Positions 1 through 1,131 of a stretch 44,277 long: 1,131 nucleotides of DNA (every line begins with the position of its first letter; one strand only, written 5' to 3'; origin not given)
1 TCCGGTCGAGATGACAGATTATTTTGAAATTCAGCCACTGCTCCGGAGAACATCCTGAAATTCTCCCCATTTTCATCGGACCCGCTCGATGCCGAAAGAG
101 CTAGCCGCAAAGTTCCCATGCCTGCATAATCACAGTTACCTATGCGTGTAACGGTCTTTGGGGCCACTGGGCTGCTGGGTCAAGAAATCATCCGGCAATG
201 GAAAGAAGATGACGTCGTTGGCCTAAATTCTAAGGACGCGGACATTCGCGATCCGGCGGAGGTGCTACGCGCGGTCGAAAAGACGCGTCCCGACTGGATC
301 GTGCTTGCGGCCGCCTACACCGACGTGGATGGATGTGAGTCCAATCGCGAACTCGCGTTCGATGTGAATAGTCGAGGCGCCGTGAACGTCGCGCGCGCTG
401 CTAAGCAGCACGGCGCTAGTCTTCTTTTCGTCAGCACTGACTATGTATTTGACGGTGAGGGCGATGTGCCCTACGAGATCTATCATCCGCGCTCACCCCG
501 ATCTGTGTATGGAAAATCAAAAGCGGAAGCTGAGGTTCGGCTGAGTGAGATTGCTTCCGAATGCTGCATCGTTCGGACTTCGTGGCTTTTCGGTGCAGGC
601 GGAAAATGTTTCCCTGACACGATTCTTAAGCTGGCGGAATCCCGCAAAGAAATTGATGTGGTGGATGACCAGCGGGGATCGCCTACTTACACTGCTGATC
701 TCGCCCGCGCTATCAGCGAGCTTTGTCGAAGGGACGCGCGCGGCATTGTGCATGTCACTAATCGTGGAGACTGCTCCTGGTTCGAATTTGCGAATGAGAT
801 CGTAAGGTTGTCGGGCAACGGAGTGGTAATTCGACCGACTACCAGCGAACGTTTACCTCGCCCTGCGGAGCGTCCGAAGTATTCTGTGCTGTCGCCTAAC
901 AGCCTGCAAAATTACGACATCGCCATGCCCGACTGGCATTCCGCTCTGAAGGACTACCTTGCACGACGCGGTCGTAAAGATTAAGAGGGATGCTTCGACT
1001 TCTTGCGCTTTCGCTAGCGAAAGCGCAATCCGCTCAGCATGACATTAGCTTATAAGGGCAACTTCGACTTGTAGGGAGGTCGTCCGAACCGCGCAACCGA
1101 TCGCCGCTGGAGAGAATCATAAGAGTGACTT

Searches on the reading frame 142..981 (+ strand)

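Call 87: search_protein_families(library=pfam, proteins=[window:142-981:+], max_evalue=0.00001)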
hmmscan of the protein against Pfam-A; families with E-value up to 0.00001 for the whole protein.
window:142-981:+ (280 aa): 6 families
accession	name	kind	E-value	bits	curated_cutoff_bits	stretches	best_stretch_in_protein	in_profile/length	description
PF04321.23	RmlD_sub_bind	-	8.1e-89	297.9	27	1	1-275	1-284/287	RmlD substrate binding domain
PF01370.27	Epimerase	-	3.2e-23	82.8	20.9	1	3-198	1-228/240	NAD dependent epimerase/dehydratase family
PF16363.11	GDP_Man_Dehyd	-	3.1e-11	43.8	27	1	30-132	56-162/332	GDP-mannose 4,6 dehydratase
PF02719.21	Polysacc_synt_2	-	3.3e-10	40.1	20.2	1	33-102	61-131/293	Polysaccharide biosynthesis protein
PF01073.25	3Beta_HSD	-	7.9e-10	38.7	22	1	21-190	37-224/280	3-beta hydroxysteroid dehydrogenase/isomerase family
PF07993.18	NAD_binding_4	-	4.7e-06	26.4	20.1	0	69-151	105-209/258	Male sterility protein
